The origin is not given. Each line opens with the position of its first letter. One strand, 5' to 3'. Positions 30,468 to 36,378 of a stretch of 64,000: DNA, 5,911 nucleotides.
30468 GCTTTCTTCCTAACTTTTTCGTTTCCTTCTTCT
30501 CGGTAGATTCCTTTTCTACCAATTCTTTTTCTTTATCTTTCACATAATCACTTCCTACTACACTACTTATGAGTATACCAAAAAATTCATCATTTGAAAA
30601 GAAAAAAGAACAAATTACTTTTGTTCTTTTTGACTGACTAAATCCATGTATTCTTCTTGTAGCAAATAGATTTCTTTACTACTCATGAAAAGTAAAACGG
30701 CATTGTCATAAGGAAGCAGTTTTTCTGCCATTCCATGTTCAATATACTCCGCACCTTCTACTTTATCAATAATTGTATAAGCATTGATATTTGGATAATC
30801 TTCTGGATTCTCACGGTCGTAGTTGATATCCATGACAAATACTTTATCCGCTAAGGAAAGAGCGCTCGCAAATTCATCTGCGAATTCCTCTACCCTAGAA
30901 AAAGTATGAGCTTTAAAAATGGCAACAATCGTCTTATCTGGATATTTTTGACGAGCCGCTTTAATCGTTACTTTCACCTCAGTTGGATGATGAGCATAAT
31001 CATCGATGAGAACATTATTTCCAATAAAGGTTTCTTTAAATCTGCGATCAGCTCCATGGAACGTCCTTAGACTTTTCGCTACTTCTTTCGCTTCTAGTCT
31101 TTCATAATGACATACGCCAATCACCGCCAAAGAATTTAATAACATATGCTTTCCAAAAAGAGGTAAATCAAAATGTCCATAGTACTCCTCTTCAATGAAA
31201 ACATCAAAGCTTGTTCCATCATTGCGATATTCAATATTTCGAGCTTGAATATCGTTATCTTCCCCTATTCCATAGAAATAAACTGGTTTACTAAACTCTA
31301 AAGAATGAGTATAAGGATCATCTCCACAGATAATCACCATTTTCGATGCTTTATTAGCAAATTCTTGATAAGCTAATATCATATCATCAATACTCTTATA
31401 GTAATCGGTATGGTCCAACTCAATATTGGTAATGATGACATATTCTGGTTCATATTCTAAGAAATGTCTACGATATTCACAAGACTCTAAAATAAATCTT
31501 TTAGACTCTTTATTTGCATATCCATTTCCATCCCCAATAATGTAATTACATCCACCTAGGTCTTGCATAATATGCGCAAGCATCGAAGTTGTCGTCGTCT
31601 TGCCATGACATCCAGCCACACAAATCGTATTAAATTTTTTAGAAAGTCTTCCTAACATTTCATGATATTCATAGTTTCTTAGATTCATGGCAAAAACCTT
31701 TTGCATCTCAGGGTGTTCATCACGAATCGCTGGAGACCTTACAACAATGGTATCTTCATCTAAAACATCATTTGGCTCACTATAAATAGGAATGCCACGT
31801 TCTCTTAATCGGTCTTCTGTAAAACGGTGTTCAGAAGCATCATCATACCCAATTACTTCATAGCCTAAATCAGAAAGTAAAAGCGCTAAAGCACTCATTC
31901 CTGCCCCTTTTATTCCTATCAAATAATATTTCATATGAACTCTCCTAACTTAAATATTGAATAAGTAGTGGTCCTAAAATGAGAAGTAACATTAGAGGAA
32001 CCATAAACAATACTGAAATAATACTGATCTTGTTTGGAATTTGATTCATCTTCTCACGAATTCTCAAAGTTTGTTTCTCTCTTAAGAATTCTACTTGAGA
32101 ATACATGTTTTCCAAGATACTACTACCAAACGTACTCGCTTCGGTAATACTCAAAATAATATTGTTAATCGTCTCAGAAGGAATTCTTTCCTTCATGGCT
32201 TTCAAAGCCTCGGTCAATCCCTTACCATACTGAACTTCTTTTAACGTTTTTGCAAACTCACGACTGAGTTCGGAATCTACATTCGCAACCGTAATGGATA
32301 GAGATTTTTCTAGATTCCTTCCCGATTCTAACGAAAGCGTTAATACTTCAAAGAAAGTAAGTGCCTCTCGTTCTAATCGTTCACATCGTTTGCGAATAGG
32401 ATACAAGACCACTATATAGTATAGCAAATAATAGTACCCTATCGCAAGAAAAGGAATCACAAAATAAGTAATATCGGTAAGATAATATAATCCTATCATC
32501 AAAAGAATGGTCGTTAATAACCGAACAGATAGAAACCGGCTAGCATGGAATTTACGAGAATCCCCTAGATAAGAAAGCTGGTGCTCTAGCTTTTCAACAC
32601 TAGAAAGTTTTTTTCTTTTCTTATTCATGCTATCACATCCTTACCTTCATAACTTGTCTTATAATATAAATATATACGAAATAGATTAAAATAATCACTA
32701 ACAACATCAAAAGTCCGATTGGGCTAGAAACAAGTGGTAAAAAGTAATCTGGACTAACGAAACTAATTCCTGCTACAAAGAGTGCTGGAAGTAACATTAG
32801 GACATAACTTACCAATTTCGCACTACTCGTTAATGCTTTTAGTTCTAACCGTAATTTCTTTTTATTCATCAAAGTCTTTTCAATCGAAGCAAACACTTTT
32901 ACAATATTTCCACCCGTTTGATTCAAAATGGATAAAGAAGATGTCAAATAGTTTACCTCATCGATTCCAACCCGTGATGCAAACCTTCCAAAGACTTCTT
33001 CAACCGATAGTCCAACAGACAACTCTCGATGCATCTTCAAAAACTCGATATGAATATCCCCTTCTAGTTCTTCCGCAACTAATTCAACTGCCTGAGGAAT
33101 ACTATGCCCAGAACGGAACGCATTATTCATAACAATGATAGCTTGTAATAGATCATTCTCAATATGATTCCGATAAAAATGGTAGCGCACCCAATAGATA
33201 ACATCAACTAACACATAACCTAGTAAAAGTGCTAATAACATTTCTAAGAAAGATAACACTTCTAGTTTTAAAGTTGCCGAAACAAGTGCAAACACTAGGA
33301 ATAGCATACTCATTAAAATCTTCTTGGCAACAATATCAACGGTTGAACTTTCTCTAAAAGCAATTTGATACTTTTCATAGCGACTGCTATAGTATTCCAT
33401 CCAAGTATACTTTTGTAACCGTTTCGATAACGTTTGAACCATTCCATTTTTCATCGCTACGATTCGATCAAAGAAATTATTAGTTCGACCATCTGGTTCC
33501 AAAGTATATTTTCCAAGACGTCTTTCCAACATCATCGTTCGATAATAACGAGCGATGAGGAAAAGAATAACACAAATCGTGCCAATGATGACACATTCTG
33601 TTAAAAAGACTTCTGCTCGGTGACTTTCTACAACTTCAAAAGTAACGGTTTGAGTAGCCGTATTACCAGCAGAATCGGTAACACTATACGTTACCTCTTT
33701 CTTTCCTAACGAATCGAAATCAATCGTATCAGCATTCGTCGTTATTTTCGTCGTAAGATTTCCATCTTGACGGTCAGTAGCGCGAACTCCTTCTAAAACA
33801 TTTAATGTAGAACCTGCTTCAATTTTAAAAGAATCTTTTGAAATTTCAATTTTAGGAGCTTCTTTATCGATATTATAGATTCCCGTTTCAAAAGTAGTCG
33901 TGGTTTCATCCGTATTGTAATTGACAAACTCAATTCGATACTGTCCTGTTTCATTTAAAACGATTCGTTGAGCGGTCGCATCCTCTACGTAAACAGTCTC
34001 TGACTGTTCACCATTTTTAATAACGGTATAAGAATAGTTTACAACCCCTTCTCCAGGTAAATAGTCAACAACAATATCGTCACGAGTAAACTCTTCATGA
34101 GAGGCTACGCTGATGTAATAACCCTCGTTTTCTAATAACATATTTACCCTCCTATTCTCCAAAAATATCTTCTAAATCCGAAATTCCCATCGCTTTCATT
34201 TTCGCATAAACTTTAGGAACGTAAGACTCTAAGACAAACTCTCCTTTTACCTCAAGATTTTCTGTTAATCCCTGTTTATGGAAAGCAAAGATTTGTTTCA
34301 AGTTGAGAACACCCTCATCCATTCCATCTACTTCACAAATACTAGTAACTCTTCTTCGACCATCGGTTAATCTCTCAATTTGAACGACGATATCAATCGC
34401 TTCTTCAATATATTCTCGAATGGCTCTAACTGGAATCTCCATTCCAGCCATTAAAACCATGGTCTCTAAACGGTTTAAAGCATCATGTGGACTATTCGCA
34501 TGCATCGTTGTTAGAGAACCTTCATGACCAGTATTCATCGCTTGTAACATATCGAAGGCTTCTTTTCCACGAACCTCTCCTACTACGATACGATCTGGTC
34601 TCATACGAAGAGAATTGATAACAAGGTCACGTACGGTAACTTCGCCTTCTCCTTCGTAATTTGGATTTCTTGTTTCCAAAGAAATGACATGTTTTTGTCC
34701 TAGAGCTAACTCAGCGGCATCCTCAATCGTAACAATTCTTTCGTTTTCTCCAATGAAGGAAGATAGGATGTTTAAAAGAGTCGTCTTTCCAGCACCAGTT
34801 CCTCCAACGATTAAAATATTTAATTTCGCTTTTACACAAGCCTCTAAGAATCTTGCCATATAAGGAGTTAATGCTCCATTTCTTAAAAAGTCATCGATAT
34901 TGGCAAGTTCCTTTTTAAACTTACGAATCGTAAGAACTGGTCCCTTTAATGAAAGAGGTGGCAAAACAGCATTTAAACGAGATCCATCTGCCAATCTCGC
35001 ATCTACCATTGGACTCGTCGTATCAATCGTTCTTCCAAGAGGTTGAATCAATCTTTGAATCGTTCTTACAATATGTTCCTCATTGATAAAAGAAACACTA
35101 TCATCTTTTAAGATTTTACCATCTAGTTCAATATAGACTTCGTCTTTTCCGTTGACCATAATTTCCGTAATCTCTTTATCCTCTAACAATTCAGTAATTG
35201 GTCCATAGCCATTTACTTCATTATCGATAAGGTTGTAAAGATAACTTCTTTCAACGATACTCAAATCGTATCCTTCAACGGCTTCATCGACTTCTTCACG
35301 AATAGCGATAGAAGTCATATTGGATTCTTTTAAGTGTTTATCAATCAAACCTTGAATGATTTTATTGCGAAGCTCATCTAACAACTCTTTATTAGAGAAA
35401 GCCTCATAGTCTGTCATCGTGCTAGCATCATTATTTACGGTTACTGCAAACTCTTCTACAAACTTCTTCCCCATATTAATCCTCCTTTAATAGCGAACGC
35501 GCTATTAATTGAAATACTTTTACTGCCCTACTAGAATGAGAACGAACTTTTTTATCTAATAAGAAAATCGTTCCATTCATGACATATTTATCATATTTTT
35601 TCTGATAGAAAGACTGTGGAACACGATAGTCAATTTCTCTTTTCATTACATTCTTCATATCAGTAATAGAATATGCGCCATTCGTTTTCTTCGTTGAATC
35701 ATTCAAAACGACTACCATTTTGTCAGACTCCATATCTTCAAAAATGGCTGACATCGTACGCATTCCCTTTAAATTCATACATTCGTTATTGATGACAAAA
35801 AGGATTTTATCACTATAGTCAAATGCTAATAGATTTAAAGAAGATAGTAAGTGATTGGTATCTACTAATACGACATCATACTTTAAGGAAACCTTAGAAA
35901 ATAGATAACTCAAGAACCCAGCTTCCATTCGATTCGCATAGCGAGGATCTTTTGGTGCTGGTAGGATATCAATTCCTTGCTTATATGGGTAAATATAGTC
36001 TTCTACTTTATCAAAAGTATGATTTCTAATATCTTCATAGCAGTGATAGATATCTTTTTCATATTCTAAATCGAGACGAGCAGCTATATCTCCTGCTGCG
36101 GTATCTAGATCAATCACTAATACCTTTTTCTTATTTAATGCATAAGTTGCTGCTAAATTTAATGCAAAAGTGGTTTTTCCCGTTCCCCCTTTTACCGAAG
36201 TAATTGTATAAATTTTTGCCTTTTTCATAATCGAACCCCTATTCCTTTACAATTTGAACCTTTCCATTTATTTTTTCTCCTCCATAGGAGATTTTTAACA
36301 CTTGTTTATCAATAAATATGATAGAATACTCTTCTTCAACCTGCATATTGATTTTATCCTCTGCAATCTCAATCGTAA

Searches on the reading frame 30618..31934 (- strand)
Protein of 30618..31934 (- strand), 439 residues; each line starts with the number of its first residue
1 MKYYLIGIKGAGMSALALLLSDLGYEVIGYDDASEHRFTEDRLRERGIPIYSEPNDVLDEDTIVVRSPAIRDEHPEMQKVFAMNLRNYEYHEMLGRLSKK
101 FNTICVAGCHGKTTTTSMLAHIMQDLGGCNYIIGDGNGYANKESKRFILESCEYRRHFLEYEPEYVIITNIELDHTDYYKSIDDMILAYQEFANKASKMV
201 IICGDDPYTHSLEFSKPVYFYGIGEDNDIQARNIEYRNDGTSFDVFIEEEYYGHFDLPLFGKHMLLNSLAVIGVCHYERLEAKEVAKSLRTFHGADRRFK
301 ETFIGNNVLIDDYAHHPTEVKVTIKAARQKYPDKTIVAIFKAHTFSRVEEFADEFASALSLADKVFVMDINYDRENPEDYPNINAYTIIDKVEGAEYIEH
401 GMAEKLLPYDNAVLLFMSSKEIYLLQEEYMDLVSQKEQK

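Call 82: search_protein_families(library=pfam, proteins=[window:30618-31934:-], max_evalue=0.001)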
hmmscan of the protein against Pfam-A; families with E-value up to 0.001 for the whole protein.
window:30618-31934:- (439 aa): 3 families
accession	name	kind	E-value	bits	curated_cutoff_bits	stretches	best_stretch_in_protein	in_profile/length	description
PF08245.18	Mur_ligase_M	-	1.6e-25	90.7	24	1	106-274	1-199/200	Mur ligase middle domain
PF01225.30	Mur_ligase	-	9e-15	55.3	21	1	3-101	2-94/95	Mur ligase family, catalytic domain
PF02875.26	Mur_ligase_C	-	2.9e-13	51.2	28.4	1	306-392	10-91/127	Mur ligase, glutamate ligase domain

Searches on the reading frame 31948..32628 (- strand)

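Call 82: search_protein_families(library=pfam, proteins=[window:31948-32628:-], max_evalue=0.001)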
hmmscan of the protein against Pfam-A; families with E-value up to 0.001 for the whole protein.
window:31948-32628:- (227 aa): 1 family
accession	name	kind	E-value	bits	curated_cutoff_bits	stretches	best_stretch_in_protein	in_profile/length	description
PF00482.28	T2SSF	-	1.5e-14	54.5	25.2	1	92-218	1-124/125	Type II secretion system (T2SS), protein F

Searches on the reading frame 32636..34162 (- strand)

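Call 82: search_protein_families(library=pfam, proteins=[window:32636-34162:-], max_evalue=0.001)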
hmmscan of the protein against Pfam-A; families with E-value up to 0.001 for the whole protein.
window:32636-34162:- (509 aa): 3 families
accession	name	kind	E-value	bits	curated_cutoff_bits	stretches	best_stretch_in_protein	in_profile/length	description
PF00482.28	T2SSF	-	2.8e-12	47.2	25.2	1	344-465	4-122/125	Type II secretion system (T2SS), protein F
PF16403.11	Bact_surface_Ig-like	-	1.6e-08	34.9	27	1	111-174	8-68/71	Bacterial surface protein, Ig-like domain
PF02494.22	HYR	-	0.00039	21.1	21.7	0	99-177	2-79/81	HYR domain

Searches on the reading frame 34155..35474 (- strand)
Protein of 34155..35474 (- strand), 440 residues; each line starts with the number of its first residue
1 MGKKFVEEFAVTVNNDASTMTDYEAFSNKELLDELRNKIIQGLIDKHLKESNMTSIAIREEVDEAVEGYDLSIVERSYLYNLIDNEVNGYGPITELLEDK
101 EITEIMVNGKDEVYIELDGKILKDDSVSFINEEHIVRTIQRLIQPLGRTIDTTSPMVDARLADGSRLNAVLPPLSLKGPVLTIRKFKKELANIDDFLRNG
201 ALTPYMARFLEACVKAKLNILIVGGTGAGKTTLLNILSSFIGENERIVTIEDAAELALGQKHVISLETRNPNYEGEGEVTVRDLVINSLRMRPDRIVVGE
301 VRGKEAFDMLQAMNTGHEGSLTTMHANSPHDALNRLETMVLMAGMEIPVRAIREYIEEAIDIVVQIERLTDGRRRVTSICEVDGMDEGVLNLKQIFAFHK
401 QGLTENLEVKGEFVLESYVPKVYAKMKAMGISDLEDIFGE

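Call 82: search_protein_families(library=pfam, proteins=[window:34155-35474:-], max_evalue=0.001)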
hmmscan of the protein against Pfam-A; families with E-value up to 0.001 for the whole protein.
window:34155-35474:- (440 aa): 4 families
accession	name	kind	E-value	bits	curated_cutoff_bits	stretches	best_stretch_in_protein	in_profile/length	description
PF00437.27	T2SSE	-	1.4e-59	202.1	24.9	1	88-370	3-278/370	Type II/IV secretion system protein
PF00005.33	ABC_tran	-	0.00014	22.9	25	1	213-251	7-45/137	ABC transporter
PF14532.12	Sigma54_activ_2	-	0.00047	20.9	25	0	203-255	7-59/138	Sigma-54 interaction domain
PF07724.20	AAA_2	-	0.00071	20.1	27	0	217-279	3-64/166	AAA domain (Cdc48 subfamily)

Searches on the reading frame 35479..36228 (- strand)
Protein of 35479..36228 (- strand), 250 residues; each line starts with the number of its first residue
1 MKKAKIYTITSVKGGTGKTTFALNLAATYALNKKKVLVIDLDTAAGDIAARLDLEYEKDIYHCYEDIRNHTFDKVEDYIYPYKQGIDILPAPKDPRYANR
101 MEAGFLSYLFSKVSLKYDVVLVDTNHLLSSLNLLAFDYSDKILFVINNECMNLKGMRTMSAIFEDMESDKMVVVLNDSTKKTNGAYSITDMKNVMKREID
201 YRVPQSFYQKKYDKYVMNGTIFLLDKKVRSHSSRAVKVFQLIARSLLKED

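Call 82: search_protein_families(library=pfam, proteins=[window:35479-36228:-], max_evalue=0.001)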
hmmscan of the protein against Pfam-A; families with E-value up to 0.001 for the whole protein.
window:35479-36228:- (250 aa): 9 families
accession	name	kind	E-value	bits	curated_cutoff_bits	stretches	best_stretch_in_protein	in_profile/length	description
PF13614.12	AAA_31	-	4.3e-19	69.6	27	1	5-167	2-168/177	AAA domain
PF01656.29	CbiA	-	4.3e-13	49.8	25.4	1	8-196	2-101/125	CobQ/CobB/MinD/ParA nucleotide binding domain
PF10609.15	ParA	-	4.9e-07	29.9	27.1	1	5-57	4-56/246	NUBPL iron-transfer P-loop NTPase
PF09140.17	MipZ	-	9.4e-06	25.6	20.7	1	10-153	6-136/262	ATPase MipZ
PF02374.21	ArsA_ATPase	-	1.2e-05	25.1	24.3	1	10-45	6-41/305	Anion-transporting ATPase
PF06564.18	CBP_BcsQ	-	2.9e-05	24.2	21.3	1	6-149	3-148/234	Cellulose biosynthesis protein BcsQ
PF07015.17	VirC1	-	0.00071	19.4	24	0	5-42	2-39/231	VirC1 protein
PF03029.23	ATP_bind_1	-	0.00075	19.8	27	0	15-49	6-40/240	Conserved hypothetical ATP binding protein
PF16575.11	CLP1_P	-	0.00079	19.7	26.6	0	15-49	4-38/188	mRNA cleavage and polyadenylation factor CLP1 P-loop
